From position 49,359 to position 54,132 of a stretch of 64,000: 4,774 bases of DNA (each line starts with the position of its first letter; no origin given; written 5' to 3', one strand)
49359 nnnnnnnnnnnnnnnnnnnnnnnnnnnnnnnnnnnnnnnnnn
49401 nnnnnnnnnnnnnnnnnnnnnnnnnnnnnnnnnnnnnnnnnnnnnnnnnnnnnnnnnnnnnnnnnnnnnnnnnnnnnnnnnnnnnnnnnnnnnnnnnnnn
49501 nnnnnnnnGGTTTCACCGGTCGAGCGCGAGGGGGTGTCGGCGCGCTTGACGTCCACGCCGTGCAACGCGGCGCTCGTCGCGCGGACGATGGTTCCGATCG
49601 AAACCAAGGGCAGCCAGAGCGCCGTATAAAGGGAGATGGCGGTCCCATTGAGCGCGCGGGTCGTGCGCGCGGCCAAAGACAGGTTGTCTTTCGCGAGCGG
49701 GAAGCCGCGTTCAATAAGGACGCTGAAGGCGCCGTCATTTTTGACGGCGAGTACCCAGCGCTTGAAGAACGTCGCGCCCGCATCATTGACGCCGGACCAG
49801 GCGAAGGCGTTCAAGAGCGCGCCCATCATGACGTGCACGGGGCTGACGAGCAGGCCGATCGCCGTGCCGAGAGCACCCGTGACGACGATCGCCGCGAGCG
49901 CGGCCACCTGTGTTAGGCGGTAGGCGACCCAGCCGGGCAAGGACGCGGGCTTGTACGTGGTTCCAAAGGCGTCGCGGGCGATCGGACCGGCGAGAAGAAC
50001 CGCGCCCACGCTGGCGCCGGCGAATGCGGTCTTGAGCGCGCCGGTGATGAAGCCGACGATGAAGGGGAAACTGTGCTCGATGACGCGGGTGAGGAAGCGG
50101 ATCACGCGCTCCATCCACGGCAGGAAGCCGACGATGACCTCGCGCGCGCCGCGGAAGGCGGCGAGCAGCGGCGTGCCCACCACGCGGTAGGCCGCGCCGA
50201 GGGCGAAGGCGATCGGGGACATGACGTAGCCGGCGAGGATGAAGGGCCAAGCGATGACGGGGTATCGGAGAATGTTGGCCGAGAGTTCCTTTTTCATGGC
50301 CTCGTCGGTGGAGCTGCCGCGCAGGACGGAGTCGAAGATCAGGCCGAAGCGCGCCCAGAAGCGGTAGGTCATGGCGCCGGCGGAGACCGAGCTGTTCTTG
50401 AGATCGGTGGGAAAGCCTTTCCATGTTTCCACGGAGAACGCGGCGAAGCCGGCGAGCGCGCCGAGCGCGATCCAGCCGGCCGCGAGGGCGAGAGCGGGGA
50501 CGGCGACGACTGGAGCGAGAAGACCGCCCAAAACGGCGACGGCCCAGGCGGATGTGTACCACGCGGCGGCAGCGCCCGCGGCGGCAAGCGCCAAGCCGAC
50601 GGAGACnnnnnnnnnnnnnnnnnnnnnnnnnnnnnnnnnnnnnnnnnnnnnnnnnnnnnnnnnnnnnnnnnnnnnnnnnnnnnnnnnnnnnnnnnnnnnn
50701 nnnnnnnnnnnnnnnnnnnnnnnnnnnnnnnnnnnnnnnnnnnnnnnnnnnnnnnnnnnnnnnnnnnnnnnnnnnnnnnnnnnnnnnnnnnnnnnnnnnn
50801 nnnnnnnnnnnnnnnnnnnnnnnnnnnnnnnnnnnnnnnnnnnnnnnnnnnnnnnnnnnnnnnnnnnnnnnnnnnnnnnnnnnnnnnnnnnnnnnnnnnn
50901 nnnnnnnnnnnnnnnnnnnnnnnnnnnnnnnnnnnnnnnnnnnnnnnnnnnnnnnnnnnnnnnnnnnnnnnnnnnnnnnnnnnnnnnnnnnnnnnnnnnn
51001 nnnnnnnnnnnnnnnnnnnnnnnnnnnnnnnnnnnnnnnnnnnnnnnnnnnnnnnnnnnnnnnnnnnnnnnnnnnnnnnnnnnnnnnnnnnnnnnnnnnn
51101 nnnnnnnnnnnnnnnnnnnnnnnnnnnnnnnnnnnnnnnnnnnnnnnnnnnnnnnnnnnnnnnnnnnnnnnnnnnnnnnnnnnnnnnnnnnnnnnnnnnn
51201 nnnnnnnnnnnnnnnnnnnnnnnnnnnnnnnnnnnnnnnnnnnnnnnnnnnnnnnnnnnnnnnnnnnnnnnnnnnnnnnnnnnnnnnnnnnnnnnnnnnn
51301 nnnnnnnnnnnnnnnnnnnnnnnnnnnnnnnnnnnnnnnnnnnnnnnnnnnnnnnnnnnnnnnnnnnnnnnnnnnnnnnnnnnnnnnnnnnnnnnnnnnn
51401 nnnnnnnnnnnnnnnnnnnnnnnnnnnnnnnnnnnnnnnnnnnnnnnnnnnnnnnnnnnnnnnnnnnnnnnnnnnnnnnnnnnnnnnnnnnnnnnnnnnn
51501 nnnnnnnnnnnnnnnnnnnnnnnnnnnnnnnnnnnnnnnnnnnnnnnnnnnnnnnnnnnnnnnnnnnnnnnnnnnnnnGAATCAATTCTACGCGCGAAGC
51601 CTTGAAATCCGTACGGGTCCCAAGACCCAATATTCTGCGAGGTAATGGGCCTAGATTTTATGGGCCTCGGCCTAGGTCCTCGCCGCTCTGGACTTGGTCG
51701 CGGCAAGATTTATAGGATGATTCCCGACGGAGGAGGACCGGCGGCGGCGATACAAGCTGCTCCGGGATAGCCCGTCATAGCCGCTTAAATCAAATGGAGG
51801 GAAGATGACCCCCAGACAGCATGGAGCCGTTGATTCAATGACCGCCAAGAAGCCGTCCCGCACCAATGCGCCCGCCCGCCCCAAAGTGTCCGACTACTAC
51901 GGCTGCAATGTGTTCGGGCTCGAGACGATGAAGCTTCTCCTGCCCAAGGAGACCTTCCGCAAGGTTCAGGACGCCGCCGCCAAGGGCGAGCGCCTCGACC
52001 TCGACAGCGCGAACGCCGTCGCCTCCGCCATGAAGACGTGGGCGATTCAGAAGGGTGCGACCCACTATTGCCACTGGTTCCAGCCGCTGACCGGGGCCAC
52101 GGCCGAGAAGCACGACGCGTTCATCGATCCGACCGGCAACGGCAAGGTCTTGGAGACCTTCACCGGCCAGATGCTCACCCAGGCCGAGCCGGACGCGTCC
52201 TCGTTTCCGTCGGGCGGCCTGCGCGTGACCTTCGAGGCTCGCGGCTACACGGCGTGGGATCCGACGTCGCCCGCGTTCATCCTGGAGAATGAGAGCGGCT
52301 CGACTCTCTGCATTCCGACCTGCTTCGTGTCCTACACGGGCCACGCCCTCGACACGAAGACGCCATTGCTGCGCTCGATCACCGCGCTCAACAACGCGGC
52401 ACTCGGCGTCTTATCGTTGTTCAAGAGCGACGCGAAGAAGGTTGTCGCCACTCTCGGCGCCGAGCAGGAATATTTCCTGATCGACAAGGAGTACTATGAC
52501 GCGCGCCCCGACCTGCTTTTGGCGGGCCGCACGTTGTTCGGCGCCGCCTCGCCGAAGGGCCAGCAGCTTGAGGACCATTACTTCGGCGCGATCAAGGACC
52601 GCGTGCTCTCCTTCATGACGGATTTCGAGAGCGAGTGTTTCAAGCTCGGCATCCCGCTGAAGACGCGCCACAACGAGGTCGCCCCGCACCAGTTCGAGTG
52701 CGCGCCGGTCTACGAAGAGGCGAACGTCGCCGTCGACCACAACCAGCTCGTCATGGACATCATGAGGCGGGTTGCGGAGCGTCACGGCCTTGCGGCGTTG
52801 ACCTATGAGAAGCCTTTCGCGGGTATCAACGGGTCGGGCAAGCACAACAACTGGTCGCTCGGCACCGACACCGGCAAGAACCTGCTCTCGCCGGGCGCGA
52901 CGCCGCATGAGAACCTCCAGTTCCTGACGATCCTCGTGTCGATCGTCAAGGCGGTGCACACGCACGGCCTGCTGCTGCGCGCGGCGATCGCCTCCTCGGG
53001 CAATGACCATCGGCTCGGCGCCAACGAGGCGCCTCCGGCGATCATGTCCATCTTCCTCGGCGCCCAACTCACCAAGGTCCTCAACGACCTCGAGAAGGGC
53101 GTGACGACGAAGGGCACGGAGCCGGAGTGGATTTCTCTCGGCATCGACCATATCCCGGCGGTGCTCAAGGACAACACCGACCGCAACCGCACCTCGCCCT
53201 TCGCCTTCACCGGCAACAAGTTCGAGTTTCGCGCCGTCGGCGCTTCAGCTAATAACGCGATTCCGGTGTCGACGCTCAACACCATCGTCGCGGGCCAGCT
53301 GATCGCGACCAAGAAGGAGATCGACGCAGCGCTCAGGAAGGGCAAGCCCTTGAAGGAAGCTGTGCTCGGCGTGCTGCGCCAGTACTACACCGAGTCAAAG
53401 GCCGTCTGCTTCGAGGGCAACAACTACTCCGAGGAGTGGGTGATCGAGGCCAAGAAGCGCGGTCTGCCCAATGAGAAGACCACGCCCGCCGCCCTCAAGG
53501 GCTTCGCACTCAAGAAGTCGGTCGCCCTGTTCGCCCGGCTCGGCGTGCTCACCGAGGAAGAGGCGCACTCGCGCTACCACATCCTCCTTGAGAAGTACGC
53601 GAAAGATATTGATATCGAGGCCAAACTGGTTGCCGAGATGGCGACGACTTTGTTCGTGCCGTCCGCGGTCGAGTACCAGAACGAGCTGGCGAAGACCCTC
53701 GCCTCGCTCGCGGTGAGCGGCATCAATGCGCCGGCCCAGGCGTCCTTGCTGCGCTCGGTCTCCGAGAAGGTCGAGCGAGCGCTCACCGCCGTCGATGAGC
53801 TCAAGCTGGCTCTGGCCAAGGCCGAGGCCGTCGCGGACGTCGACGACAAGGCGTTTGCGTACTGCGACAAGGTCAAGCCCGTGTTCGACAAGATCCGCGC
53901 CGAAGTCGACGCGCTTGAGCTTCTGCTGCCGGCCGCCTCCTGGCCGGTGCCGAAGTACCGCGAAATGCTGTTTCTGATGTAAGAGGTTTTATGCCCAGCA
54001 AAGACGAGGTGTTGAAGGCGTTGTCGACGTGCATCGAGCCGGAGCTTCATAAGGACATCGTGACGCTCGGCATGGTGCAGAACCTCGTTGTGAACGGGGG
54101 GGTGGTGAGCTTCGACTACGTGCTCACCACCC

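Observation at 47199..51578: Giant polytopic membrane protein built from three internal repeats of about 340 aa, with no recognisable family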

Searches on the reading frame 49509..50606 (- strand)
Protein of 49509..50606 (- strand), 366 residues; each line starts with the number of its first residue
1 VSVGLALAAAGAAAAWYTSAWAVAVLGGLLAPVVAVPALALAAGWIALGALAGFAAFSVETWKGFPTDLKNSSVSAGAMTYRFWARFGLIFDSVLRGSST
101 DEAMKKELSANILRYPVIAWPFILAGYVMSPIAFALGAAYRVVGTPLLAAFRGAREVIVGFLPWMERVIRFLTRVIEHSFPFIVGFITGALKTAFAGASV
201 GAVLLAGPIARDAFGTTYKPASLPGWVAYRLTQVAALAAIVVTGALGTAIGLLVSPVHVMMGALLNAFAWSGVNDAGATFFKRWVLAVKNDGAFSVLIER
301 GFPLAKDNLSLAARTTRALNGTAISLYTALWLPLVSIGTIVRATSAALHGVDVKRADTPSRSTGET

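Call 30: search_protein_families(library=phrogs, proteins=[window:49509-50606:-], max_evalue=1)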
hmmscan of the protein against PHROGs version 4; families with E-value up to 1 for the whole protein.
window:49509-50606:- (366 aa): 1 family
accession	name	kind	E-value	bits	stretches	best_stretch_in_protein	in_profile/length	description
phrog_17507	-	DNA, RNA and nucleotide metabolism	0.045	14.6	0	277-310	29-62/65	endonuclease VII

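Call 31: search_protein_families(library=pfam, proteins=[window:49509-50606:-], max_evalue=10)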
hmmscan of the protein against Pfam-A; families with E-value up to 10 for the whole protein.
window:49509-50606:- (366 aa): 0 families

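Call 36: search_solved_structures(query=A3, max_evalue=10)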
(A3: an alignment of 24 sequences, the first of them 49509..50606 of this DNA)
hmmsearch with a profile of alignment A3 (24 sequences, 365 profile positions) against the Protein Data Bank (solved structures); distinct sequences matched with E-value up to 10: 6.
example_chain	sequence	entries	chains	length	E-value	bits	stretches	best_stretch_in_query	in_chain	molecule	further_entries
1s5l_X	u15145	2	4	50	0.067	15.1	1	170-212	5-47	photosystem II PsbX protein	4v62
11yo_X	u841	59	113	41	0.3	13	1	177-213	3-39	Photosystem II reaction center X protein | Photosystem II reaction center protein X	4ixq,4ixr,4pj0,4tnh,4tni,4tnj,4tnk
4pbu_X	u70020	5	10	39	0.3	13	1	177-213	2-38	Photosystem II reaction center X protein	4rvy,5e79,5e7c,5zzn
3kzi_X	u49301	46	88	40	0.32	12.9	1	177-213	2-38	Photosystem II reaction center X protein | Photosystem II reaction center protein X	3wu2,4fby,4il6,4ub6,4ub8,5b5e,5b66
6dhe_X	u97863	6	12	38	0.41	12.5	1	177-211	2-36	Photosystem II reaction center X protein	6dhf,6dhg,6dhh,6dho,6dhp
2koy_A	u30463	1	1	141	0.7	11.8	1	8-126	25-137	Copper-transporting ATPase 2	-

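Call 41: search_protein_representatives(alignment_id=A3)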
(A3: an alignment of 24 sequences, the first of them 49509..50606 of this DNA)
Query: 24 sequences, 365 profile positions. Proteins with E-value up to 0.001 (for the whole library): 26; up to 1e-10: 25; up to 1e-30: 17. The best 26 are listed.
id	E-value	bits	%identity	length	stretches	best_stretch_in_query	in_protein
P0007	0.0e+00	1101.4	-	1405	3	3-364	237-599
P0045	6.9e-287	966.0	-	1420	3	2-364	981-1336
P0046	4.9e-261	880.9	-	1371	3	3-362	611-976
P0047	2.5e-256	865.5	-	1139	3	4-361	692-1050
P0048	3.3e-247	835.4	-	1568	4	3-357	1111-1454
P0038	8.8e-235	794.6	-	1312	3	2-358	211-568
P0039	2.4e-234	793.1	-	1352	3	3-360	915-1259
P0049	1.2e-231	784.2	-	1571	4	2-357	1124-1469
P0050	5.5e-227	768.9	-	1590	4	4-358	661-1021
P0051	1.4e-155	534.0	-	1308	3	4-351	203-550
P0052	7.2e-110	383.6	-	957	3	9-355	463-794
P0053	1.3e-73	264.3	-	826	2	7-286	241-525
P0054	3.3e-70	253.1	-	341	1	127-361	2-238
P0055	1.3e-63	231.4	-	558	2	65-361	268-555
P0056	1.0e-47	179.1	-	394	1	25-356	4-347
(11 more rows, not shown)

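Call 43: predict_structure(alignment_id=A3)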
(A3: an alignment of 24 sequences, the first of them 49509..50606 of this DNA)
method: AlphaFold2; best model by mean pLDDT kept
length: 366 residues; sequences in the alignment: 24
mean_pLDDT: 86.3   pTM: 0.59
mean pLDDT of the five models: 86.3, 85.0, 82.4, 81.8, 78.8
residues with pLDDT >= 90: 171; 70-90: 172; 50-70: 9; < 50: 14
segments of 3 or more residues with pLDDT < 50: 353-366
pLDDT, mean of each block of 10 residues (from residue 1): 90 94 88 80 92 90 91 94 95 92 91 94 95 91 88 86 85 86 92 91 89 80 89 90 91 89 93 89 90 75 68 84 85 89 89 43 35
secondary structure, 60 per line:
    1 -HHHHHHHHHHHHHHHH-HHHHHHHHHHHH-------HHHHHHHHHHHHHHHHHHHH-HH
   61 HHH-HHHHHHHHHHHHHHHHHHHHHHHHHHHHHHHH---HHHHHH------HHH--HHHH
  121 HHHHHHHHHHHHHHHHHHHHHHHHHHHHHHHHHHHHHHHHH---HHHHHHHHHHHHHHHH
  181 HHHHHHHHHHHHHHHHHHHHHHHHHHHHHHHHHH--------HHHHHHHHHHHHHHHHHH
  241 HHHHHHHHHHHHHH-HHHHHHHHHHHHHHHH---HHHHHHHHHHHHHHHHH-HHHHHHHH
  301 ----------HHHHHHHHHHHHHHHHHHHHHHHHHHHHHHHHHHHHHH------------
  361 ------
elements in order: H2-17 H19-30 H38-57 H59-63 H65-96 H100-105 H117-161 H165-214 H223-254 H256-271 H275-291 H293-300 H311-348
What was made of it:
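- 49509..50606 (-): Repeat unit A (residues 325-690). AlphaFold2 unit model: pLDDT 86.3, all-helical (call 43).
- The AlphaFold2 model of unit A is confident (call 43).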

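Call 47: fold_search(model_id=the predicted structure, library=pdb)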
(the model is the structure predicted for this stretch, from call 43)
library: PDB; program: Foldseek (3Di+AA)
matches with E <= 10: 174; with E <= 0.001: 0
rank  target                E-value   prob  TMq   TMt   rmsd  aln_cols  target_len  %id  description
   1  5d58                  6.5e-01  0.14  0.15  0.13  26.9       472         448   11  In meso in situ serial X-ray crystallography structure of the PepTSt-Ala-Phe complex at 100 K (released 2016-01-13)
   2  6m20_B                8.7e-01  0.12  0.16  0.13  24.4       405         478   11  Crystal structure of Plasmodium falciparum hexose transporter PfHT1 bound with glucose (released 2020-09-09)
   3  5uig                  9.1e-01  0.08  0.11  0.11  31.7       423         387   12  Crystal structure of adenosine A2A receptor bound to a novel triazole-carboximidamide antagonist (released 2017-02-08)
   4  6ps7                  1.2e+00  0.11  0.14  0.13  32.7       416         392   13  XFEL A2aR structure by ligand exchange from LUF5843 to ZM241385. (released 2019-11-13)
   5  6zgr_A                1.3e+00  0.06  0.12  0.11  25.2       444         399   14  Crystal structure of a MFS transporter with bound 1-hydroxynaphthalene-2-carboxylic acid at 2.67 Angstroem resolution (released 2021-10-20)
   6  9v4h_A                1.4e+00  0.13  0.15  0.17  18.8       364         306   11  Prenyltransferase Ord1 Q216A-FSPP (released 2025-10-01)
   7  5n2r                  1.5e+00  0.09  0.14  0.13  32.3       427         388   12  Crystal structure of stabilized A2A adenosine receptor A2AR-StaR2-bRIL in complex with PSB36 at 2.8A resolution (released 2017-07-26)
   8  4eiy                  1.5e+00  0.08  0.12  0.12  33.2       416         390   12  Crystal structure of the chimeric protein of A2aAR-BRIL in complex with ZM241385 at 1.8A resolution (released 2012-07-25)
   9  6ivp_B                1.5e+00  0.05  0.08  0.10  30.0       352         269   12  Crystal structure of a membrane protein P262A (released 2019-11-06)
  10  8rw7                  1.6e+00  0.09  0.14  0.14  33.5       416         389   12  Crystal structure of the adenosine A2A receptor in complex with the synthetic photoswitch 'StilSwitch1 (released 2025-01-08)
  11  6iv1_B                1.8e+00  0.05  0.08  0.10  29.6       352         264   11  Crystal structure of a bacterial Bestrophin homolog from Klebsiella pneumoniae with a mutation I180T (released 2019-11-13)
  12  8wjq                  1.9e+00  0.05  0.11  0.09  27.6       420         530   15  Cryo-EM structure of URAT1(R477S)-Urate complex (released 2024-08-28)
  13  6ivp_D                2.0e+00  0.05  0.09  0.11  31.3       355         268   12  Crystal structure of a membrane protein P262A (released 2019-11-06)
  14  7o3v_G                2.0e+00  0.15  0.18  0.23  25.5       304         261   14  Stalk complex structure (TrwJ/VirB5-TrwI/VirB6) from the fully-assembled R388 type IV secretion system determined by c (released 2022-06-22)
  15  7ad3_A                2.0e+00  0.06  0.12  0.12  20.8       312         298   12  Class D GPCR Ste2 dimer coupled to two G proteins (released 2020-12-09)
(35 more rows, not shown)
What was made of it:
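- On VirB6 / TrbL: Foldseek E 2.0-2.3 and TM<=0.28 (call 47).
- Closest known: VirB6/TrbL. Same: They are the best, though non-significant, fold hits: 8rt9_F with probability 0.33, TM 0.23/0.28 and 20% identity over 271 columns, and 7o3v_G/J (call 47).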

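Call 51: fold_search(model_id=the predicted structure, library=viral)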
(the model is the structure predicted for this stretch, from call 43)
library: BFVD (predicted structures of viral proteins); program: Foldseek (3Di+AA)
matches with E <= 10: 142; with E <= 0.001: 0
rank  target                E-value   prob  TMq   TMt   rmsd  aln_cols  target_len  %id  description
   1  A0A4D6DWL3            5.7e-01  0.10  0.11  0.11  27.2       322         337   13  Uncharacterized protein [Edwardsiella phage pEt-SU]
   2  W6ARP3                6.2e-01  0.09  0.11  0.09  28.0       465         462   10  Uncharacterized protein [Erwinia phage Ea35-70]
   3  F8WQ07                6.8e-01  0.13  0.14  0.05  51.3       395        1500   11  (no name in the UniProt tables at hand)
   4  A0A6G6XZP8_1          7.3e-01  0.10  0.13  0.07  26.2       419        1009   13  (no name in the UniProt tables at hand)
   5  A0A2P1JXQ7            9.7e-01  0.09  0.09  0.15  16.1       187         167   18  Holin [Rhodococcus phage Finch]
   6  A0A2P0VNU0            1.1e+00  0.07  0.11  0.11  39.2       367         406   12  Uncharacterized protein [Tetraselmis virus 1]
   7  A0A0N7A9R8            1.1e+00  0.15  0.13  0.11  24.2       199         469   11  (no name in the UniProt tables at hand)
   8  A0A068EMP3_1          1.2e+00  0.11  0.15  0.06  28.6       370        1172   10  Putative tail protein [Bacillus phage CP-51]
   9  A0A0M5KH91            1.2e+00  0.10  0.16  0.12  32.6       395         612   11  (no name in the UniProt tables at hand)
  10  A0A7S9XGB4            1.3e+00  0.10  0.15  0.06  26.6       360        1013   16  Uncharacterized protein [Virus NIOZ-UU157]
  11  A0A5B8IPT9            1.3e+00  0.08  0.13  0.12  27.2       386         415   12  Uncharacterized protein [Mimiviridae sp. ChoanoV1]
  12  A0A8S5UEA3            1.7e+00  0.08  0.14  0.07  19.4       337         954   16  Minor tail protein [Siphoviridae sp. ctJLm32]
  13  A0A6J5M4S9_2          1.7e+00  0.06  0.12  0.07  27.4       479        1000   11  ART-PolyVal-like domain-containing protein [uncultured Caudovirales phage]
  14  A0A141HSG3            1.7e+00  0.04  0.10  0.10  26.5       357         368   13  (no name in the UniProt tables at hand)
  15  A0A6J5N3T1            1.8e+00  0.10  0.14  0.07  34.6       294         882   11  Bacteriophage lambda, GpH, tail tape measure, C-terminal [uncultured Caudovirales phage]
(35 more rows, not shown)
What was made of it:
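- On Phage tape-measure proteins: BFVD hits have E>1 (call 51).
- Closest known: VirB6/TrbL. Same: A TrbL-like protein is also listed among the BFVD hits (call 51).
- Closest known: Phage tail tape-measure proteins. Different: PHROG and BFVD hits are at chance level (calls 30, 51).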

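Call 60: search_protein_families(library=pfam, alignment_id=A3, max_evalue=5)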
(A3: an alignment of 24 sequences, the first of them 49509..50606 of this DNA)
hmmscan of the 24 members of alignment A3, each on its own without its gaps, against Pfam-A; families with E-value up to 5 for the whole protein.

A. member 1, window:49509-50606:- (366 aa): 0 families

B. families by the number of members that match (of 24 scanned): 13 families
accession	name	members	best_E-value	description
PF20538.3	DUF6753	2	0.057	Family of unknown function (DUF6753)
PF18955.5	DUF5698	2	0.91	Domain of unknown function (DUF5698)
PF11239.13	DUF3040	1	0.022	Protein of unknown function (DUF3040)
PF04663.18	Phenol_monoox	1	0.027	Phenol hydroxylase conserved region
PF15493.13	YrpD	1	0.042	Domain of unknown function, YrpD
PF00397.32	WW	1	0.16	WW domain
PF07954.16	DUF1689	1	0.2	Protein of unknown function (DUF1689)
PF11870.13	LutB_C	1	0.3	Lactate utilisation protein B, C-terminal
PF06066.16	SepZ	1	0.33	SepZ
PF19226.5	DisA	1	0.39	DisA glycoprotein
PF01312.24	Bac_export_2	1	0.43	FlhB HrpN YscU SpaS Family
PF14184.11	YrvL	1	0.52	Regulatory protein YrvL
PF19180.5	DUF5862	1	2.4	Family of unknown function (DUF5862)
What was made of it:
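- On VirB6 / TrbL: No Pfam hit (calls 31, 60).
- Closest known: VirB6/TrbL. Different: There is no Pfam TrbL hit (calls 31, 60).
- Tried and rejected: Scanning all 24 unit sequences for recurrent weak Pfam hits also found none (call 60).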

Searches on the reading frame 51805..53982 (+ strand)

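Call 5: search_protein_families(library=pfam, proteins=[window:51805-53982:+], max_evalue=0.01)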
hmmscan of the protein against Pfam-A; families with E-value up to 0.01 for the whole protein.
window:51805-53982:+ (725 aa): 3 families
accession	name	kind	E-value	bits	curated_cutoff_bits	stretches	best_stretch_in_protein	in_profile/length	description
PF12437.13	GSIII_N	-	3.1e-75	251.6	25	1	29-191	2-160/160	Glutamine synthetase type III N terminal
PF18318.6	Gln-synt_C-ter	-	1.4e-40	138.2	22.7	1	519-634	1-116/118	Glutamine synthetase C-terminal domain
PF00120.29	Gln-synt_C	-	6e-19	68.7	24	1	211-364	18-167/344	Glutamine synthetase, catalytic domain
